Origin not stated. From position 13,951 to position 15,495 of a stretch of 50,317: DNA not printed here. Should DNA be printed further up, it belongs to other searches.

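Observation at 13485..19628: Six-gene cluster of unknowns: two cupredoxin-like proteins flanking three tandem Cys/His-rich paralogues and a polytopic membrane protein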

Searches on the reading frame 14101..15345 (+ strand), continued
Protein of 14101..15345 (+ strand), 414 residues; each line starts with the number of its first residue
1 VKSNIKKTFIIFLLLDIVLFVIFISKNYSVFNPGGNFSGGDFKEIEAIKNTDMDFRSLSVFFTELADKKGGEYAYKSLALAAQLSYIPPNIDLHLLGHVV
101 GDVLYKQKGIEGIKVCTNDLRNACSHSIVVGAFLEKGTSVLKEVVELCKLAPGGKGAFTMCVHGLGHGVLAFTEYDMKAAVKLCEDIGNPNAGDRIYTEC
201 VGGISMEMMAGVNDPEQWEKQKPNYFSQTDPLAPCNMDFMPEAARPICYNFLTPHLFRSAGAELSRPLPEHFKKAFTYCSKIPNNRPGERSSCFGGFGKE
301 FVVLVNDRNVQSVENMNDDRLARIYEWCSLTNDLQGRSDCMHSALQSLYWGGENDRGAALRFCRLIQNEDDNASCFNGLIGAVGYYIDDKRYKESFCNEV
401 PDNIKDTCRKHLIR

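Call 54: search_protein_families(library=ncbifam, proteins=[L008:13763-15397:-, L034:12614-14245:-, L038:13906-15501:-, L039:11383-12978:+, L058:4086-5513:+, L074:13611-15254:+], max_evalue=0.1)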
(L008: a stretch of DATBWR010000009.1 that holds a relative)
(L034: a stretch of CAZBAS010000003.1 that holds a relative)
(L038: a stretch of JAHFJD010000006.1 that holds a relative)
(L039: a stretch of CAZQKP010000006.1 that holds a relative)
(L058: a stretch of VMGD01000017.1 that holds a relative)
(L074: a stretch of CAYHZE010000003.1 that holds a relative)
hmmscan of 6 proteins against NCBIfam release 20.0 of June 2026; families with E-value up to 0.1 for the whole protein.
L008:13763-15397:- (544 aa): 0 families

L034:12614-14245:- (543 aa): 0 families

L038:13906-15501:- (531 aa): 3 families
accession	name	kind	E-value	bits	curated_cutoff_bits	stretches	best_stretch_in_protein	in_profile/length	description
NF008462.0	PRK11346.1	equivalog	0.0036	17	342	1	411-477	182-245/286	protein YibB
NF002698.0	PRK02491.1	equivalog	0.0059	15.7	301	1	392-481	25-114/328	nucleoside-triphosphate diphosphatase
TIGR03131.1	malonate_mdcH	equivalog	0.057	12.8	297.9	1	379-433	10-64/297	malonate decarboxylase subunit epsilon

L039:11383-12978:+ (531 aa): 0 families

L058:4086-5513:+ (475 aa): 0 families

L074:13611-15254:+ (547 aa): 1 family
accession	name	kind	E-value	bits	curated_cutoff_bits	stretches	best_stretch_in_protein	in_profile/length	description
NF047440.1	LA3751_2_3_fam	subfamily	0.046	12.5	200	1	83-398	82-382/460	LA_3751/LA_3752 family putative glycosyltransferase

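Call 57: search_protein_families(library=pfam, proteins=[L022:17714-18202:+, L038:4670-5416:+, L003:11570-12052:+, L003:12049-13005:+, L069:1064-1621:+, L083:323-934:+, L064:2749-3303:+, L023:12191-13720:-, L048:10250-11896:+, L001:11736-12278:+], max_evalue=0.05)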
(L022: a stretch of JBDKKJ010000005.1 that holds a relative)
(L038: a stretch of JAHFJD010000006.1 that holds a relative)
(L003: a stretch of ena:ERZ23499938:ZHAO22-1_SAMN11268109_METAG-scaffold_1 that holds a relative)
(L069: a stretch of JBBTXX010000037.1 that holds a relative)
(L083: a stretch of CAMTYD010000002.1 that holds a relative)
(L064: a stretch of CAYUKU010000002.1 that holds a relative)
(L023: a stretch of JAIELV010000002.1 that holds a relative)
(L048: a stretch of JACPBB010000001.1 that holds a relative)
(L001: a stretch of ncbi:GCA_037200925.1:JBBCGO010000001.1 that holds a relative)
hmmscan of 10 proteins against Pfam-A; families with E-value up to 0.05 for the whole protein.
L022:17714-18202:+ (162 aa): 0 families

L038:4670-5416:+ (248 aa): 5 families
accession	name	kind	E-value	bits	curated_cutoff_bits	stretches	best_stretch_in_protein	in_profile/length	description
PF13462.12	Thioredoxin_4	-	5.2e-38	131.3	23.2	1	73-243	3-165/165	Thioredoxin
PF01323.26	DSBA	-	3.1e-21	76.5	25.6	2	145-241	100-190/191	DSBA-like thioredoxin domain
PF13098.12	Thioredoxin_2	-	7.9e-05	23.4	27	1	86-240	8-103/104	Thioredoxin-like domain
PF01117.25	Aerolysin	-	0.028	14.1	24.3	1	144-193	269-313/365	Aerolysin toxin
PF02468.20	PsbN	-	0.044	14.1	25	0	32-49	16-33/43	Photosystem II reaction centre N protein (psbN)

L003:11570-12052:+ (160 aa): 0 families

L003:12049-13005:+ (318 aa): 0 families

L069:1064-1621:+ (185 aa): 0 families

L083:323-934:+ (203 aa): 0 families

L064:2749-3303:+ (184 aa): 1 family
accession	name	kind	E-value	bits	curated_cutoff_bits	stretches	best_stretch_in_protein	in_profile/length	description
PF23951.1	DUF7282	-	1e-06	29.3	27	1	76-174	2-102/112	Domain of unknown function (DUF7282)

L023:12191-13720:- (509 aa): 1 family
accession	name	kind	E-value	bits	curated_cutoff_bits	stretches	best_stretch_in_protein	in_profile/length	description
PF01564.23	Spermine_synth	-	4.8e-06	26.7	22.9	1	302-458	22-175/186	Spermine/spermidine synthase domain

L048:10250-11896:+ (548 aa): 4 families
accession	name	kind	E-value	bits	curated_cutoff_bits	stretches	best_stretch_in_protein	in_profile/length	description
PF00884.28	Sulfatase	-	4.3e-43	148.2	25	1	47-387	2-301/301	Sulfatase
PF16347.10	SGSH_C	-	7.8e-18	65.5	29.3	1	337-408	1-74/154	N-sulphoglucosamine sulphohydrolase, C-terminal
PF01663.27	Phosphodiest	-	3.6e-11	43.7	23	2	48-118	1-68/342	Type I phosphodiesterase / nucleotide pyrophosphatase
PF14707.11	Sulfatase_C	-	0.0003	21.8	30.9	1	457-539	16-105/127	C-terminal region of aryl-sulfatase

L001:11736-12278:+ (180 aa): 2 families
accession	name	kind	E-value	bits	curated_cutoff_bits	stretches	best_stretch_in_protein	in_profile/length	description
PF10717.14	ODV-E18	-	0.0035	17.6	28.1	1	7-48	29-68/87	Occlusion-derived virus envelope protein ODV-E18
PF14221.11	DUF4330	-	0.038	14.6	27.6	0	8-121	19-129/167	Domain of unknown function (DUF4330)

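Call 65: search_protein_families(library=pfam, proteins=[P0008, L007:5483-7744:+, L007:9959-12337:+, L007:13767-15905:+, L058:14500-16890:+, L065:6337-8565:+, L006:8101-8856:+, L083:1839-2555:-], max_evalue=0.01)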
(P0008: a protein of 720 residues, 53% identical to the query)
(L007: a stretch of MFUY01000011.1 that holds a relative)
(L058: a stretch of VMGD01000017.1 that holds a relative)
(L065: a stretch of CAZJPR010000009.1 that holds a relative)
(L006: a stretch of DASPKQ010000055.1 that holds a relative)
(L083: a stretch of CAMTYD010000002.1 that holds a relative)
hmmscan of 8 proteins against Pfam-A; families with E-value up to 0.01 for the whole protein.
P0008 (720 aa): 0 families

L007:5483-7744:+ (753 aa): 0 families

L007:9959-12337:+ (792 aa): 0 families

L007:13767-15905:+ (712 aa): 3 families
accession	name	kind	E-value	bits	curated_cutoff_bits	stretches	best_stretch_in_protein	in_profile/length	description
PF02230.22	Abhydrolase_2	-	1.2e-08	35.6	23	1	58-206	6-150/217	Phospholipase/Carboxylesterase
PF20434.5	BD-FAE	-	0.0039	17.2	26.8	0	61-103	8-51/215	BD-FAE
PF10503.15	Esterase_PHB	-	0.0048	16.6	23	1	51-199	3-135/219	Esterase PHB depolymerase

L058:14500-16890:+ (796 aa): 1 family
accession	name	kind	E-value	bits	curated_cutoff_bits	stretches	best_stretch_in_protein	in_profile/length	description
PF13473.12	Cupredoxin_1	-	3.8e-05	24.1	27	1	8-113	4-102/104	Cupredoxin-like domain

L065:6337-8565:+ (742 aa): 0 families

L006:8101-8856:+ (251 aa): 1 family
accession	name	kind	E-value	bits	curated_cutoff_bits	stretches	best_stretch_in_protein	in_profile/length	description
PF13473.12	Cupredoxin_1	-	9.4e-08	32.5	27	1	14-120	4-104/104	Cupredoxin-like domain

L083:1839-2555:- (238 aa): 0 families

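Call 72: search_protein_representatives(alignment_id=A1)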
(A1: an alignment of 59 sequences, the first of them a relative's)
Query: 59 sequences, 414 profile positions. Proteins with E-value up to 0.001 (for the whole library): 3170; up to 1e-10: 1656; up to 1e-30: 139. The best 150 are listed.
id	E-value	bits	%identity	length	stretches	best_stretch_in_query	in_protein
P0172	1.5e-155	534.2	-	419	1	12-410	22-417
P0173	5.6e-150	515.9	-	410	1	11-413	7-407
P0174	7.8e-141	485.8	-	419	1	7-413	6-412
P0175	1.7e-139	481.4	-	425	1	14-412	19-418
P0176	2.7e-139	480.7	-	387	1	23-402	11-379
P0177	3.0e-139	480.5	-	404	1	39-409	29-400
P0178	1.1e-138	478.6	-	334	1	10-336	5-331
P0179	5.1e-138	476.5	-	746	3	38-409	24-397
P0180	7.9e-135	466.0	-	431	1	12-409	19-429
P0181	3.7e-133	460.5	-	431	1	1-412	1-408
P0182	7.4e-133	459.5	-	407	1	20-413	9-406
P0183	9.8e-133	459.1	-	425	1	35-412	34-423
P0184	1.2e-129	448.9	-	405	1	37-409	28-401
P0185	5.7e-127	440.1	-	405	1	39-413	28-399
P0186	7.7e-127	439.7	-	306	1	111-412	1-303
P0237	2.5e-70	253.5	-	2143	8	93-408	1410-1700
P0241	1.9e-64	234.2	-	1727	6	80-409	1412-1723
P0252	6.3e-56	206.1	-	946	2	38-412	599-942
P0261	3.4e-46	174.0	-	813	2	37-405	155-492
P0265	1.9e-44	168.3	-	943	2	62-410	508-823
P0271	1.2e-41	159.0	-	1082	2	41-411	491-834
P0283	1.0e-36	142.8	-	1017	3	80-272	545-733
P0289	1.1e-35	139.5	-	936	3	93-402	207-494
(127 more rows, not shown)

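Call 73: search_protein_families(library=pfam, proteins=[P0237, P0241, P0252, P0261, P0265, P0271, P0283, P0289], max_evalue=0.001)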
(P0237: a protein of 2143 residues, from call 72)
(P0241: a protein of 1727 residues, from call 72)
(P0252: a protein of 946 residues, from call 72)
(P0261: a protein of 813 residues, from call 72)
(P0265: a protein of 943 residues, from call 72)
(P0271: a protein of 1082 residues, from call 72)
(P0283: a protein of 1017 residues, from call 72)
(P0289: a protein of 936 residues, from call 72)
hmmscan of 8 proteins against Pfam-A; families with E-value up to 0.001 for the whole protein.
P0237 (2143 aa): 0 families

P0241 (1727 aa): 0 families

P0252 (946 aa): 1 family
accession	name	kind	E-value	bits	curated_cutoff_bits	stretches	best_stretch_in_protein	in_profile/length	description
PF13473.12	Cupredoxin_1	-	0.0009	19.7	27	0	136-172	17-55/104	Cupredoxin-like domain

P0261 (813 aa): 0 families

P0265 (943 aa): 1 family
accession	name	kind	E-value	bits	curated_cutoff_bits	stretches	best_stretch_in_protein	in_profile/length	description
PF13473.12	Cupredoxin_1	-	0.00074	20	27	0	845-942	12-104/104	Cupredoxin-like domain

P0271 (1082 aa): 2 families
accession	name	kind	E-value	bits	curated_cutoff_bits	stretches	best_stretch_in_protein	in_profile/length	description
PF13473.12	Cupredoxin_1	-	6.2e-12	45.9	27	1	991-1081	20-104/104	Cupredoxin-like domain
PF00127.26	Copper-bind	-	2e-08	35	21.2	0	871-949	13-83/99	Copper binding proteins, plastocyanin/azurin family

P0283 (1017 aa): 0 families

P0289 (936 aa): 1 family
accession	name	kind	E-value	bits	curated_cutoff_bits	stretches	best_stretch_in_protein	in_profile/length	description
PF13473.12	Cupredoxin_1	-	4.4e-12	46.4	27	2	503-593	19-104/104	Cupredoxin-like domain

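Call 96: search_solved_structures(query=A6, max_evalue=10, show_alignments=2)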
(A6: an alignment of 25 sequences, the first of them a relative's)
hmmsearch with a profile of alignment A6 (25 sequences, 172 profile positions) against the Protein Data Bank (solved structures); distinct sequences matched with E-value up to 10: 24.
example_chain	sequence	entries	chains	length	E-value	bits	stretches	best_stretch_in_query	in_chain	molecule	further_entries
2j3s_A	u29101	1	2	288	0.0068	19.2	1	95-133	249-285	FILAMIN-A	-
2k9u_A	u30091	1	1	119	0.11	15.3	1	95-139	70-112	Gamma filamin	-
4p3w_A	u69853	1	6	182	0.13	15.1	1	95-133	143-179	Filamin-A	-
7sc4_A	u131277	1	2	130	0.24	14.2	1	95-138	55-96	Filamin-A/Integrin alpha-IIb light chain, form 2 chimera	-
9lxg_A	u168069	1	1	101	0.29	13.9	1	95-134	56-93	Filamin-A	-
2mtp_A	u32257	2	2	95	0.32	13.8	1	95-133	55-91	Filamin-A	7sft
2w0p_A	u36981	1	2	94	0.34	13.7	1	95-133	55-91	FILAMIN-A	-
9lwx_D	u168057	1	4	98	0.35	13.7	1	95-133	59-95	Filamin-A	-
2brq_A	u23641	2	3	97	0.36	13.6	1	95-133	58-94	FILAMIN A | FILAMIN-A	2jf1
7p0e_A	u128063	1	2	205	0.36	13.6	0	93-117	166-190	Isoform 2 of Filamin-C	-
7ouu_A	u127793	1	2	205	0.36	13.6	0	93-117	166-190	Isoform 2 of Filamin-C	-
3isw_A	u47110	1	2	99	0.38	13.6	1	95-133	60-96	Filamin-A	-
6tsm_AAA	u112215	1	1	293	0.53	13.1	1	19-45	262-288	Agglutinin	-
6yh0_AAA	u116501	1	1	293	0.54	13.1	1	19-45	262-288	Agglutinin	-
6tsn_AAA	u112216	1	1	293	0.64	12.8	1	19-45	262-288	Agglutinin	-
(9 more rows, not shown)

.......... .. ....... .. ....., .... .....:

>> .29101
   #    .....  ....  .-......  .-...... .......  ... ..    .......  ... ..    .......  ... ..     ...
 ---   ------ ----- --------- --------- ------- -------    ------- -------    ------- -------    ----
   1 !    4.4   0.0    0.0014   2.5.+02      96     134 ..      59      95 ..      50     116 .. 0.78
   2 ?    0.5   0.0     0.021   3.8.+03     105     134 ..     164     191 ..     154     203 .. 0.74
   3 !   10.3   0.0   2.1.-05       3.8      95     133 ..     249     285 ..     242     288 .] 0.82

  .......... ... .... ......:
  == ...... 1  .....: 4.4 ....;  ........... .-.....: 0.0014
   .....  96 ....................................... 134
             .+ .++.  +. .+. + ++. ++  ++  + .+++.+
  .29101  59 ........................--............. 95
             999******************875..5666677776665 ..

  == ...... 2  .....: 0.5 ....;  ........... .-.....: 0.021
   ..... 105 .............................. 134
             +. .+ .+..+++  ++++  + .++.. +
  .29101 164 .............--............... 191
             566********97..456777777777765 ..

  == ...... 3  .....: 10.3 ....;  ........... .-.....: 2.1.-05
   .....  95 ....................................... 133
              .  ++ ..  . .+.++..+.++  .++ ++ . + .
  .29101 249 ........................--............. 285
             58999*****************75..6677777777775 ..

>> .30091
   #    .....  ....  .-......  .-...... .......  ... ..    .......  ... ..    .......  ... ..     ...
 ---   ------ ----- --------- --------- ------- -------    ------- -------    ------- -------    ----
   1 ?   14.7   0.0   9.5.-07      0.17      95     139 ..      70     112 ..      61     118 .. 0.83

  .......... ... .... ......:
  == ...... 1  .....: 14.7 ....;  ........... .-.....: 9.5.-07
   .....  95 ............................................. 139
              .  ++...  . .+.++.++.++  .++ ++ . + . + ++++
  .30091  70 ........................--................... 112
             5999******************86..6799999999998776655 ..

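Call 97: search_protein_families(library=pfam, alignment_id=A6, max_evalue=1)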
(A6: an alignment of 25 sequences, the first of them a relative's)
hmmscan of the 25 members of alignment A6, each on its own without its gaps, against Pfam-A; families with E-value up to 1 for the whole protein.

A. member 1, L022:17714-18202:+ (162 aa): 2 families
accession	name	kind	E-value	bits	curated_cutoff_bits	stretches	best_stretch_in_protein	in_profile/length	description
PF25275.1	Golvesin_C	-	0.11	13.1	31.6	1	91-133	42-84/132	Golvesin C-terminal domain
PF20029.6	DUF6436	-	0.31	11.2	27.3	1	46-97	55-106/133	Domain of unknown function (DUF6436)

B. families by the number of members that match (of 25 scanned): 24 families
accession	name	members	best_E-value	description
PF00801.26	PKD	10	0.00019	PKD domain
PF16640.11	Big_3_5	5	0.0032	Bacterial Ig-like domain (group 3)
PF00630.25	Filamin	4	0.1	Filamin/ABP280 repeat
PF25275.1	Golvesin_C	3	0.0012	Golvesin C-terminal domain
PF20495.3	DUF6727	3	0.003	Family of unknown function (DUF6727)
PF11589.14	DUF3244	3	0.07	Domain of unknown function (DUF3244)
PF13115.11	YtkA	2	0.051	YtkA-like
PF18911.6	PKD_4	2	0.098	PKD domain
PF00746.26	Gram_pos_anchor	2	0.13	LPXTG cell wall anchor motif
PF19029.5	DUF883_C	1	0.0025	DUF883 C-terminal glycine zipper region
PF21314.2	TM_ErbB1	1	0.019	Epidermal growth factor receptor transmembrane-juxtamembrane segment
PF01835.25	MG2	1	0.051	MG2 domain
PF19783.5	DUF6268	1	0.053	Domain of unknown function (DUF6268)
PF05977.19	MFS_3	1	0.078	Transmembrane secretion effector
PF06305.16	LapA_dom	1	0.088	Lipopolysaccharide assembly protein A domain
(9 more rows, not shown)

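Call 101: fold_search(model_id=the predicted structure, library=viral)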
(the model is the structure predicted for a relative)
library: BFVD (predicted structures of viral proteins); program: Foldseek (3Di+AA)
matches with E <= 10: 445; with E <= 0.001: 0
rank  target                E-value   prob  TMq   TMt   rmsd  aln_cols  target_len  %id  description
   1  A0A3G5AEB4            5.2e-03  0.72  0.15  0.13  28.6       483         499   12  Uncharacterized protein [Hyperionvirus sp.]
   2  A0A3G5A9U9            2.0e-02  0.60  0.17  0.14  18.3       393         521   13  Sel1 repeat family protein [Hyperionvirus sp.]
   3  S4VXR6                3.1e-02  0.35  0.13  0.14  18.2       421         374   11  Ankyrin repeat domain containing protein [Pandoravirus salinus]
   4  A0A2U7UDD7            3.5e-02  0.54  0.16  0.13  23.0       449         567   10  F-box domain containing protein [Pandoravirus neocaledonia]
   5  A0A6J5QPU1            4.3e-02  0.66  0.16  0.11  15.5       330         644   11  Uncharacterized protein [uncultured Caudovirales phage]
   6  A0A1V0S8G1            8.0e-02  0.30  0.15  0.12  24.4       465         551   11  Tetratricopeptide repeat protein [Catovirus CTV1]
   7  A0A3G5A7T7            1.0e-01  0.54  0.20  0.23  18.4       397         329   10  Uncharacterized protein [Hyperionvirus sp.]
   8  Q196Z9                1.0e-01  0.25  0.16  0.14  21.2       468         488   13  Uncharacterized protein 061R [Invertebrate iridescent virus 3]
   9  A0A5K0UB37            1.1e-01  0.44  0.19  0.19  21.9       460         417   12  Uncharacterized protein [Yasminevirus sp. GU-2018]
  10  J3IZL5                1.1e-01  0.41  0.16  0.18  23.8       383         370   11  (no name in the UniProt tables at hand)
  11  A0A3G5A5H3            1.2e-01  0.47  0.22  0.22  21.2       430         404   13  Uncharacterized protein [Harvfovirus sp.]
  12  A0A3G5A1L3            1.2e-01  0.38  0.17  0.19  16.5       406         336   12  Sel1 repeat family protein [Harvfovirus sp.]
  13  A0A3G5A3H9            1.2e-01  0.30  0.15  0.16  19.3       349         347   11  Sel1 repeat family protein [Harvfovirus sp.]
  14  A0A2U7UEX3            1.2e-01  0.33  0.13  0.18  18.4       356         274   13  Uncharacterized protein [Pandoravirus macleodensis]
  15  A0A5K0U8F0            1.2e-01  0.28  0.17  0.12  23.4       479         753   12  Uncharacterized protein [Yasminevirus sp. GU-2018]
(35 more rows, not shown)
